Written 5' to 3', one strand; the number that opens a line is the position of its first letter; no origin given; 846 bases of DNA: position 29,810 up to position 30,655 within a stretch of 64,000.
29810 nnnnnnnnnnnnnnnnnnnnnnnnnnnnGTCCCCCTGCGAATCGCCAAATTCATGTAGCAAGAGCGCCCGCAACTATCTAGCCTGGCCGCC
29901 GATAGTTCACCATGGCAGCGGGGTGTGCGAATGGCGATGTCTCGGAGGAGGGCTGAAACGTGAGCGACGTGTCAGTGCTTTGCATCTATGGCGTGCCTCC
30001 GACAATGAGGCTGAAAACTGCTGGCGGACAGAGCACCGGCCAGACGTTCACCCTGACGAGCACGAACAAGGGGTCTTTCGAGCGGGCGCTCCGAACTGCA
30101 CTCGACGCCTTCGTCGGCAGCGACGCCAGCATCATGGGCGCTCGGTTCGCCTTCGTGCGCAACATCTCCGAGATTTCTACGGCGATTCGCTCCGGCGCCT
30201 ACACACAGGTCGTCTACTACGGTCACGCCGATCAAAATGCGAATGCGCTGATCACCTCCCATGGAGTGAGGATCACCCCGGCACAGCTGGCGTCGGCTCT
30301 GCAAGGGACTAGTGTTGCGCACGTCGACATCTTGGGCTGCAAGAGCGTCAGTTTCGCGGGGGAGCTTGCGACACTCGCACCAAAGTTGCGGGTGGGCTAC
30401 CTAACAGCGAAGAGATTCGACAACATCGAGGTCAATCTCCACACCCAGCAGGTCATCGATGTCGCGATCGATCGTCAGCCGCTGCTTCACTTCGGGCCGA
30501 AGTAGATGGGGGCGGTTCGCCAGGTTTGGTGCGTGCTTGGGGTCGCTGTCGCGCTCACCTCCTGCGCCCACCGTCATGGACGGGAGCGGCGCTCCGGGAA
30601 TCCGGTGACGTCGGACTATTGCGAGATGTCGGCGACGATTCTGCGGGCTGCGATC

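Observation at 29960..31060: Uncharacterised two-gene module (intact copy): small His/Cys protein translationally coupled to a Cys-bearing lipoprotein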

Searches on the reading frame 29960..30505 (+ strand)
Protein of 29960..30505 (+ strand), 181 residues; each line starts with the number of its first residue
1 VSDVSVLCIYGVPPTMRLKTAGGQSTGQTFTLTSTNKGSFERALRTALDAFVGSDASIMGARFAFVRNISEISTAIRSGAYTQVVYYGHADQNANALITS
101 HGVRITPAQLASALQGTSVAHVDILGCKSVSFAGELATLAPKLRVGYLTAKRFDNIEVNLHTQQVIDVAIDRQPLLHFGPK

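Call 3: search_protein_families(library=pfam, proteins=[window:29960-30505:+], max_evalue=1)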
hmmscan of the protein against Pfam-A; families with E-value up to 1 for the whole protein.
window:29960-30505:+ (181 aa): 0 families

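Call 4: search_protein_families(library=ncbifam, proteins=[window:29960-30505:+], max_evalue=1)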
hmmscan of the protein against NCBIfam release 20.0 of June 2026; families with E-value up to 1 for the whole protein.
window:29960-30505:+ (181 aa): 1 family
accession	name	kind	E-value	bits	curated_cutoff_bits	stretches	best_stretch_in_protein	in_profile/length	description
TIGR03016.1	pepcterm_hypo_1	hypoth_equivalog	0.046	12.7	90.85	1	29-104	363-437/477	TIGR03016 family PEP-CTERM system-associated outer membrane protein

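Call 9: find_homologous_proteins(query=window:29960-30502:+)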
Query window:29960-30502:+ (181 aa): 9 proteins with E <= 0.001 among 455 candidates.
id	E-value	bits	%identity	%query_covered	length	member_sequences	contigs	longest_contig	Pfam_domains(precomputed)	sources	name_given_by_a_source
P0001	1.0e-110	385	99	100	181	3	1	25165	-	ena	-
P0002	8.1e-85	301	79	98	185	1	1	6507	-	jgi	jgi:hypothetical protein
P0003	8.3e-79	281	73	97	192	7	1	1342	-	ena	-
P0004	1.2e-70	255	69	97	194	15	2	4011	-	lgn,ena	-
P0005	9.6e-61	223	76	77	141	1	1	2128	-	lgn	-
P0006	5.8e-55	204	70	76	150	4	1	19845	-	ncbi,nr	ncbi:MAG TPA: hypothetical protein VHG72_03760 [Polyangia bacterium]|nr:hypothetical protein [Polyan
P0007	3.0e-51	192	76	68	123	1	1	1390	-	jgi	jgi:hypothetical protein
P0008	3.7e-39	152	76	52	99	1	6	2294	-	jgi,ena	-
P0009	2.9e-31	127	44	91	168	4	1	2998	-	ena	-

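Call 15: find_encoding_contigs(protein=P0001, flank=10000, max_places=3)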
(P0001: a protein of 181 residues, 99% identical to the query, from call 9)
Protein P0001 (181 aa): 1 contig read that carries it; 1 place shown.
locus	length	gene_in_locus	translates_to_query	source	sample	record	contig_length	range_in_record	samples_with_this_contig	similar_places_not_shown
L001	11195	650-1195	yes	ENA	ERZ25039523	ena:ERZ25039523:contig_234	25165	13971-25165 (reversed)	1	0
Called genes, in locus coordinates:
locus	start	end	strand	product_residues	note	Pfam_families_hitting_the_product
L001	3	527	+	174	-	?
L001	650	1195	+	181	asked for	-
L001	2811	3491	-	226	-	PF01625:PMSR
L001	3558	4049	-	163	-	PF00174:Oxidored_molyb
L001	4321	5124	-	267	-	PF01292:Ni_hydr_CYTB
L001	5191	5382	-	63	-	-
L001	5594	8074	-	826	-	PF01343:Peptidase_S49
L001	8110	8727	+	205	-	PF02036:SCP2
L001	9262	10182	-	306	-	-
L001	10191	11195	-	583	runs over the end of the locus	PF00069:Pkinase, PF07714:PK_Tyr_Ser-Thr, PF00069:Pkinase, PF07714:PK_Tyr_Ser-Thr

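Call 16: find_encoding_contigs(protein=P0006, flank=10000, max_places=3)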
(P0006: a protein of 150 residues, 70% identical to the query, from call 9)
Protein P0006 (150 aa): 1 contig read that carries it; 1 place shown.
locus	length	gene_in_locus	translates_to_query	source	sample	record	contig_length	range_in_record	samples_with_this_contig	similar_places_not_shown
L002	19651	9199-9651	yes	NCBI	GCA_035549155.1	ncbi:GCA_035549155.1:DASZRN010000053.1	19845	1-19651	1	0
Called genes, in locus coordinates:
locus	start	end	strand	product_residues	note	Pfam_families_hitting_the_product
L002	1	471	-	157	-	?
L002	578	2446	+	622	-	PF00009:GTP_EFTU, PF03144:GTP_EFTU_D2, PF22042:EF-G_D2, PF00679:EFG_C, PF21018:BipA_C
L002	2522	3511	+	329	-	-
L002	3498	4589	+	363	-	-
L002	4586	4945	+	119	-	-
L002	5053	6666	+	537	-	PF02541:Ppx-GppA, PF21447:Ppx-GppA_III, PF01966:HD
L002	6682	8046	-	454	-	PF07396:Porin_O_P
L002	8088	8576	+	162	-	-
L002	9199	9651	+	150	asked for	-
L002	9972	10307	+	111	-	-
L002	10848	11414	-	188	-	-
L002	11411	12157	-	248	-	-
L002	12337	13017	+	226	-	-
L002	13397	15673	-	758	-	PF03190:Thioredox_DsbH, PF13899:Thioredoxin_7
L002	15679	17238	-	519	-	-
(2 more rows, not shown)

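Call 20: predict_structure(alignment_id=A1)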
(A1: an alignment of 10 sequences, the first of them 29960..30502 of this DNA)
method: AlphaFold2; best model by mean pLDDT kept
length: 181 residues; sequences in the alignment: 10
mean_pLDDT: 88.8   pTM: 0.85
mean pLDDT of the five models: 88.8, 86.1, 86.0, 86.0, 69.9
residues with pLDDT >= 90: 103; 70-90: 68; 50-70: 8; < 50: 2
segments of 3 or more residues with pLDDT < 50: none
pLDDT, mean of each block of 10 residues (from residue 1): 76 77 86 90 90 76 93 92 92 91 94 95 92 97 93 86 90 87 71
secondary structure, 60 per line:
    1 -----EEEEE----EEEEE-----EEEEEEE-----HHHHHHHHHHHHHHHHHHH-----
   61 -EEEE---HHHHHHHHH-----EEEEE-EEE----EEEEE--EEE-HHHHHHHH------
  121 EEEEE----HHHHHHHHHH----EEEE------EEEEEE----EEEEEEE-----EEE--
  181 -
elements in order: E6-10 E15-19 E25-31 H37-55 E62-65 H69-77 E83-87 E89-91 E96-100 E103-105 H107-114 E121-125 H130-139 E144-147 E154-159 E164-170 E176-178
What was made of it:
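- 29960..30505 (+): Gene A: 181-aa stand-alone caspase-fold (clan CD-like) cysteine peptidase domain, the predicted toxin. AlphaFold2 pLDDT 88.8, pTM 0.85 (call 20).
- On Clan CD (caspase-haemoglobinase fold) cysteine peptidases: His89 follows strand 83-87 and Cys127 follows strand 121-125 (call 20).
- Checked: In the AlphaFold2 model each motif sits at the end of a beta-strand: E83-87 and E121-125 (call 20).
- Model pLDDT 88.8 (call 20).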

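Call 23: fold_search(model_id=the predicted structure, library=pdb)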
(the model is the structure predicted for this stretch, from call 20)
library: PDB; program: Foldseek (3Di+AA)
matches with E <= 10: 1179; with E <= 0.001: 0
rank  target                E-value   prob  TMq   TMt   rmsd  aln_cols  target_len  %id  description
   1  8tl0_B                1.4e-03  1.00  0.48  0.20   6.5       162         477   13  Structure of activated SAVED-CHAT filament (released 2024-03-06)
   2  8tl0_I                2.2e-03  1.00  0.48  0.20   6.0       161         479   14  Structure of activated SAVED-CHAT filament (released 2024-03-06)
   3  8tl0_D                2.8e-03  1.00  0.46  0.20   8.2       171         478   11  Structure of activated SAVED-CHAT filament (released 2024-03-06)
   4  3gcd_A                3.0e-03  0.92  0.25  0.23   8.1       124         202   11  Structure of the V. cholerae RTX cysteine protease domain in complex with an aza-Leucine peptide inhibitor (released 2009-05-26)
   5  5fc2_B                1.3e-02  0.99  0.40  0.18   6.3       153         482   16  Structure of a separase in complex with a pAMK peptide containing a phospho-serine (released 2016-03-30)
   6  3fzy_A                2.8e-02  0.82  0.28  0.25   7.0       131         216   11  Crystal Structure of Pre-cleavage Form of Cysteine Protease Domain from Vibrio cholerae RtxA Toxin (released 2009-02-17)
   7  3wy7_A                3.1e-02  0.92  0.36  0.22   6.1       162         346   12  Crystal structure of Mycobacterium smegmatis 7-Keto-8-aminopelargonic acid (KAPA) synthase BioF (released 2014-12-17)
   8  8gja_D                3.3e-02  0.25  0.26  0.16  11.9       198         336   10  RAD51C-XRCC3 structure (released 2023-08-16)
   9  5jjp_C                4.2e-02  0.63  0.30  0.16   9.0       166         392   13  Crystal structure of CmiS6 (released 2017-03-22)
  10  3wy7_D                4.4e-02  0.89  0.36  0.20   6.3       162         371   12  Crystal structure of Mycobacterium smegmatis 7-Keto-8-aminopelargonic acid (KAPA) synthase BioF (released 2014-12-17)
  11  8gja_B                4.7e-02  0.18  0.23  0.15  12.0       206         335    9  RAD51C-XRCC3 structure (released 2023-08-16)
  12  7s5m_D                1.1e-01  0.75  0.36  0.20   6.8       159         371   12  Crystal Structure of a 8-amino-7-oxononanoate synthase/2-amino-3-ketobutyrate coenzyme A ligase from Mycobacterium sme (released 2021-09-22)
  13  7xpo_A                1.1e-01  0.44  0.33  0.20   9.2       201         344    8  Crystal Structure of UDP-Glc/GlcNAc 4-Epimerase with NAD/UDP-Glc (released 2023-05-17)
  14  3n0l_A                1.2e-01  0.69  0.29  0.15   4.7       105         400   13  Crystal structure of serine hydroxymethyltransferase from Campylobacter jejuni (released 2010-05-26)
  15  6jkh_B                1.2e-01  0.44  0.25  0.22   7.9        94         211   12  The NAD+-bound form of human NSDHL (released 2020-03-04)
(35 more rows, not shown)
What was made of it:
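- On Clan CD (caspase-haemoglobinase fold) cysteine peptidases: The best PDB matches of the pLDDT 88.8 model are CHAT, MARTX CPD and separase (call 23).
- Closest known: MARTX / TcdA-TcdB cysteine protease domain. Same: Among the best structural matches: 3gcd at E 3e-3 and 3fzy at E 2.8e-2 (call 23).
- Closest known: CHAT proteases of SAVED-CHAT defence systems. Same: The best structural match: E 1.4e-3, prob 1.0, TM 0.48 on the query (call 23).
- PDB matches: 8tl0 CHAT, 3gcd/3fzy CPD, 5fc2 separase (call 23). The top PDB match is the CHAT protease of a SAVED-CHAT defence system (call 23). MARTX CPD structures are among the best fold matches (call 23). The TM-scores to CPD are low, 0.25-0.28 (call 23).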

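Call 24: search_protein_representatives(alignment_id=A1)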
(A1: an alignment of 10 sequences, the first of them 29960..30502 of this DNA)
Query: 10 sequences, 180 profile positions. Proteins with E-value up to 0.001 (for the whole library): 83; up to 1e-10: 42; up to 1e-30: 17. The best 83 are listed.
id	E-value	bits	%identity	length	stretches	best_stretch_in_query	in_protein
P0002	4.7e-92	323.0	-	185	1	4-180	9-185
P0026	1.0e-62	227.4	-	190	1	4-179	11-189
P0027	6.4e-62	224.8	-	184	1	4-179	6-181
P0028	7.4e-57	208.3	-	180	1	3-180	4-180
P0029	3.3e-56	206.2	-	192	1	4-180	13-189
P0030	2.5e-55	203.3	-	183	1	4-180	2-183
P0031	1.4e-52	194.4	-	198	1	4-179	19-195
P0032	1.4e-51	191.1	-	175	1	8-179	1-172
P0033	3.6e-49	183.3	-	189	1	3-179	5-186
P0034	3.4e-48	180.1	-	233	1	4-177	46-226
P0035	1.0e-47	178.5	-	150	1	3-145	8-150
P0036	1.2e-42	162.0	-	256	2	2-141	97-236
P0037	8.3e-37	143.0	-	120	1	63-179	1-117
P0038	1.9e-34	135.3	-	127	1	15-116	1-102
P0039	5.3e-34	133.9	-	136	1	50-149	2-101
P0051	1.3e-17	80.4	-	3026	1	3-156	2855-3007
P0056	1.2e-14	70.8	-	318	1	4-172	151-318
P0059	2.1e-13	66.8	-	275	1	4-161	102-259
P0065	2.3e-11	60.1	-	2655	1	4-160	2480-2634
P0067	3.8e-10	56.1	-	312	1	34-143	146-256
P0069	7.7e-10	55.1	-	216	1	30-155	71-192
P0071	6.3e-09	52.2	-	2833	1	34-144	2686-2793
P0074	1.0e-07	48.2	-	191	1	40-147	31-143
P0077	6.3e-07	45.7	-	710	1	27-156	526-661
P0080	1.2e-06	44.7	-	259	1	34-150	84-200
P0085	5.2e-06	42.7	-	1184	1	31-161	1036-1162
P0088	1.2e-05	41.5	-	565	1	30-143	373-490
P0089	1.3e-05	41.4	-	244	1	31-148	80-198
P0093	3.7e-05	39.9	-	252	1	30-143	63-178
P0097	1.2e-04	38.2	-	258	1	38-145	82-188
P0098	1.2e-04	38.2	-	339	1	61-155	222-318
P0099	1.5e-04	37.9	-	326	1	24-161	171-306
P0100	1.9e-04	37.6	-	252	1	36-143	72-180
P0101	1.9e-04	37.5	-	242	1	34-160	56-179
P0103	4.2e-04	36.5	-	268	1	31-145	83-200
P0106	7.2e-04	35.7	-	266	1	39-144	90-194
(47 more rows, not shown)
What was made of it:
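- On Peptidase C80 (MARTX/TcdA-B self-cleaving protease domain): A and its fused relatives are terminal domains (call 24).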

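Call 25: search_protein_families(library=pfam, proteins=[P0051, P0065, P0071], max_evalue=0.001)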
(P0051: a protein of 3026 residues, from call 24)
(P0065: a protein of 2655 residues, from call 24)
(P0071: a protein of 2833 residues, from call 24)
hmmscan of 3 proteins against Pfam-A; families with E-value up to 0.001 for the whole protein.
P0051 (3026 aa): 5 families
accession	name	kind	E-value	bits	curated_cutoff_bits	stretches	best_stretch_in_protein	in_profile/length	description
PF12256.14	TcdB_toxin_midN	-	2.4e-13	50.3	24.8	1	1631-1762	31-166/181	Insecticide toxin TcdB middle/N-terminal region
PF13517.12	FG-GAP_3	-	1e-11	45.7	26.9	0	1419-1475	1-58/61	FG-GAP-like repeat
PF05593.20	RHS_repeat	-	2.4e-11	44.2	22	0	2212-2241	4-33/38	RHS Repeat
PF03534.18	SpvB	-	4.1e-10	39.8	22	1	868-916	3-50/287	Salmonella virulence plasmid 65kDa B protein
PF01839.29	FG-GAP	-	0.00035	20.8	22.1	0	1230-1245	6-21/37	FG-GAP repeat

P0065 (2655 aa): 7 families
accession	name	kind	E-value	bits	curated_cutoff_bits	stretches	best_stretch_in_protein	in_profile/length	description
PF13517.12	FG-GAP_3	-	3.2e-14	53.7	26.9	1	700-776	1-60/61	FG-GAP-like repeat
PF13385.13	Laminin_G_3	-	1.6e-12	48.2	27.6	1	3-152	23-150/151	Concanavalin A-like lectin/glucanases superfamily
PF05593.20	RHS_repeat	-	2.6e-10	40.9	22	1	1762-1799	1-38/38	RHS Repeat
PF12256.14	TcdB_toxin_midN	-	3.6e-10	39.9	24.8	1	1089-1247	15-180/181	Insecticide toxin TcdB middle/N-terminal region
PF03534.18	SpvB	-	3.7e-09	36.7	22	1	364-537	4-179/287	Salmonella virulence plasmid 65kDa B protein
PF01839.29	FG-GAP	-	6.9e-08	32.6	22.1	0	1036-1065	7-35/37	FG-GAP repeat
PF03527.20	RHS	-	0.00035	20.8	27.9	0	2177-2197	2-22/38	RHS protein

P0071 (2833 aa): 7 families
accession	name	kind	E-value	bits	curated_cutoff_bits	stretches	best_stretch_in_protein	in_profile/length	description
PF05593.20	RHS_repeat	-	1.7e-16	60.6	22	1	1833-1863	7-37/38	RHS Repeat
PF00526.23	Dicty_CTDC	-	2.8e-14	53.1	27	2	560-582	1-23/24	Dictyostelium (slime mold) repeat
PF13517.12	FG-GAP_3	-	3.4e-11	44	26.9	1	1302-1370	1-60/61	FG-GAP-like repeat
PF03534.18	SpvB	-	1.4e-07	31.5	22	1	735-817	3-78/287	Salmonella virulence plasmid 65kDa B protein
PF23981.1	DUF7305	-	1e-05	25.9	27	0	365-409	41-84/185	Domain of unknown function (DUF7305)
PF01839.29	FG-GAP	-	0.00011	22.4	22.1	1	1079-1100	4-25/37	FG-GAP repeat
PF20041.5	DUF6443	-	0.00052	20.7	27.8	1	1883-1955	14-89/137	Domain of unknown function (DUF6443)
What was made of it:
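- The giant relatives have the SpvB-TcdB-RHS layout of insecticidal Tc BC components (call 25).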

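Call 26: search_protein_families(library=pfam, proteins=[P0085, P0077, P0088, P0056, P0059, P0036, P0034, P0067, P0098, P0099], max_evalue=0.01)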
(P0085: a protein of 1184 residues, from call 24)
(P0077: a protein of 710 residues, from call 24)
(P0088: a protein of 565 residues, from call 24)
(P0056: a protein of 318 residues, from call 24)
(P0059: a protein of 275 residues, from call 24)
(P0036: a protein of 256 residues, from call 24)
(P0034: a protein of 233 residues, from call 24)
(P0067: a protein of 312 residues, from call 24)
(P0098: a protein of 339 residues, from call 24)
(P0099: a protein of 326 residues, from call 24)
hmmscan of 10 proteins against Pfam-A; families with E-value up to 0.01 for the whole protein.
P0085 (1184 aa): 1 family
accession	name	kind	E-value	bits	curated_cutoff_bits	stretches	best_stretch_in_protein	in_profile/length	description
PF05593.20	RHS_repeat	-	3.9e-10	40.3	22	2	289-323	1-35/38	RHS Repeat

P0077 (710 aa): 0 families

P0088 (565 aa): 1 family
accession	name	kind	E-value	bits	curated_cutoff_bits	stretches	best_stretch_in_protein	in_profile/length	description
PF03527.20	RHS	-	4.5e-06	26.9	27.9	1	238-274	1-37/38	RHS protein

P0056 (318 aa): 0 families

P0059 (275 aa): 0 families

P0036 (256 aa): 0 families

P0034 (233 aa): 0 families

P0067 (312 aa): 0 families

P0098 (339 aa): 0 families

P0099 (326 aa): 1 family
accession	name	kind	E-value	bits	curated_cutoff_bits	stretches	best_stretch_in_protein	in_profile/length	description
PF13665.11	Tox-PAAR-like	-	1.6e-23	83.3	31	1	2-74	35-107/108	Toxin PAAR-like domain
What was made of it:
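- On Type VI secretion cargo effector-immunity pair: One relative is fused to Tox-PAAR-like (call 26).
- The A domain is a terminal payload of RHS and PAAR toxins (calls 24-26).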

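Call 31: find_encoding_contigs(protein=P0051, flank=6000, max_places=2)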
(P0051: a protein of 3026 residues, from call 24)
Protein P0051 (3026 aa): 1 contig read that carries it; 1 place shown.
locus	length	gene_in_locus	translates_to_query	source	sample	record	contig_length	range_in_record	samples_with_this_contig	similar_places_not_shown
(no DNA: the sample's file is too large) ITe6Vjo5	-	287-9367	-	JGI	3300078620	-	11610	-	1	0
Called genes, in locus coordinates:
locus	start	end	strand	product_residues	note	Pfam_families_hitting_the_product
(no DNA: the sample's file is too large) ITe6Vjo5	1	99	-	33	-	?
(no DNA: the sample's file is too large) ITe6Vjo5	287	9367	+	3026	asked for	PF05593:RHS_repeat (faint), PF03534:SpvB, PF13517:FG-GAP_3 (faint), PF12256:TcdB_toxin_midN, PF25023:TEN_YD-shell (faint)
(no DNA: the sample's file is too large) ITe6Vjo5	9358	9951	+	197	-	-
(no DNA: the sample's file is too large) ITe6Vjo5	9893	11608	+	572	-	?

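Call 32: find_encoding_contigs(protein=P0088, flank=6000, max_places=2)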
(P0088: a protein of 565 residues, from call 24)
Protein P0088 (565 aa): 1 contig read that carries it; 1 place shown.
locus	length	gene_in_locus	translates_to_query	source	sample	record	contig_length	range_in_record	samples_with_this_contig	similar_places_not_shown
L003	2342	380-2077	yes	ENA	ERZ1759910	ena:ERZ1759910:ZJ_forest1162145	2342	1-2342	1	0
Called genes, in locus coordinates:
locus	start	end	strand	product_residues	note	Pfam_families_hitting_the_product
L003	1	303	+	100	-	?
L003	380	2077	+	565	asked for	PF25023:TEN_YD-shell (weak), PF03527:RHS (weak)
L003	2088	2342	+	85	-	?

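Call 41: search_solved_structures(query=A3, max_evalue=10, show_alignments=3)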
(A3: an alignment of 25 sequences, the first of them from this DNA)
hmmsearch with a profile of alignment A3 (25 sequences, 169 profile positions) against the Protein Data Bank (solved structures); distinct sequences matched with E-value up to 10: 2.
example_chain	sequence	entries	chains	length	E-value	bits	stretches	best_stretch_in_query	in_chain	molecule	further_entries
6k0z_A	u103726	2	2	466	0.21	14.5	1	34-105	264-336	Aldehyde dehydrogenase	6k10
2cb0_A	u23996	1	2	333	0.82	12.6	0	37-92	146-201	GLUCOSAMINE-FRUCTOSE-6-PHOSPHATE AMINOTRANSFERASE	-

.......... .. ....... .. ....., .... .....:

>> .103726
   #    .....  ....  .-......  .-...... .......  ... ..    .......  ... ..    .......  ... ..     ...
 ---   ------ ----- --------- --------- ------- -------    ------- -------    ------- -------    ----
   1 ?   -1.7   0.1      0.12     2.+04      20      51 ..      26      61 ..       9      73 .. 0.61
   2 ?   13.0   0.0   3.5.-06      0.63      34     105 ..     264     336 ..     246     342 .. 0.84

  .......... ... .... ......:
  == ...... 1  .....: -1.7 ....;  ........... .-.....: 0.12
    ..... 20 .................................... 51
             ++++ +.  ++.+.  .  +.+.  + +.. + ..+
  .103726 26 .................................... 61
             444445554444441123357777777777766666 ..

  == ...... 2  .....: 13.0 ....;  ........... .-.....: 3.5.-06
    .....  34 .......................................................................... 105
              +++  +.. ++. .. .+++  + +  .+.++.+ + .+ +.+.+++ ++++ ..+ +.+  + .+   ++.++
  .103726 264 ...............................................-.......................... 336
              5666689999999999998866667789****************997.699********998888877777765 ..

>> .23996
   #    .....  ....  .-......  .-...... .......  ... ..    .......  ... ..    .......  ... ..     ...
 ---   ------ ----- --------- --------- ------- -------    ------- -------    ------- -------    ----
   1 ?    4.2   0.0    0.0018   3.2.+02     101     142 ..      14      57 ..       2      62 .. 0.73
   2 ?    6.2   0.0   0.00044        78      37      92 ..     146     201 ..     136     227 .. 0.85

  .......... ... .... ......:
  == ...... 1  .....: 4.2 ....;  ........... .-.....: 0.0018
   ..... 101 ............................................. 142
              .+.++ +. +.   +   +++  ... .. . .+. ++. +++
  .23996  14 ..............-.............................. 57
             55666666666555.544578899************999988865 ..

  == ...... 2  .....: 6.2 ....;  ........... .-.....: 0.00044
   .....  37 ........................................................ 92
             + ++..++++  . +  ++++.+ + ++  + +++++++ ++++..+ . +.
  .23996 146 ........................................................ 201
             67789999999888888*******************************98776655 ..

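Call 48: find_related_loci(query=A1, collection=genome_contigs, flank=8000)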
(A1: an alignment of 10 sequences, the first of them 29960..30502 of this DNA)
Query A1 (181 aa) in genome_contigs; peptide patterns used: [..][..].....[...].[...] (x = any residue, [..] = any of these).
7 stretches matched a pattern; 3 encode a relative of the query (tblastn E <= 1e-3); 3 distinct loci.
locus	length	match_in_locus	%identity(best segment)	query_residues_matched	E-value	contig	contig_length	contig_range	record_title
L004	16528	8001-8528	69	6-181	5e-80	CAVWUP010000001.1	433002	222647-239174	MAG: uncultured delta proteobacterium isolate MFD01689.bin.1.110 genome assembly, contig: contig_13645, whole genome sho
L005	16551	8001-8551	70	1-181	7e-69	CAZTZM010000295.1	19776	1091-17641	MAG TPA_asm: uncultured Myxococcales bacterium isolate binchicken_co84_305 genome assembly, contig: k141_1992900, whole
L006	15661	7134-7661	49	4-179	9e-57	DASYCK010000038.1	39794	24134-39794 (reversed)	MAG TPA_asm: Polyangia bacterium isolate SMAG_U4931 k141_306321, whole genome shotgun sequence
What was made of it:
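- The family is confined to Polyangia and other Myxococcota MAGs and to soil metagenomes (calls 9, 16, 48).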
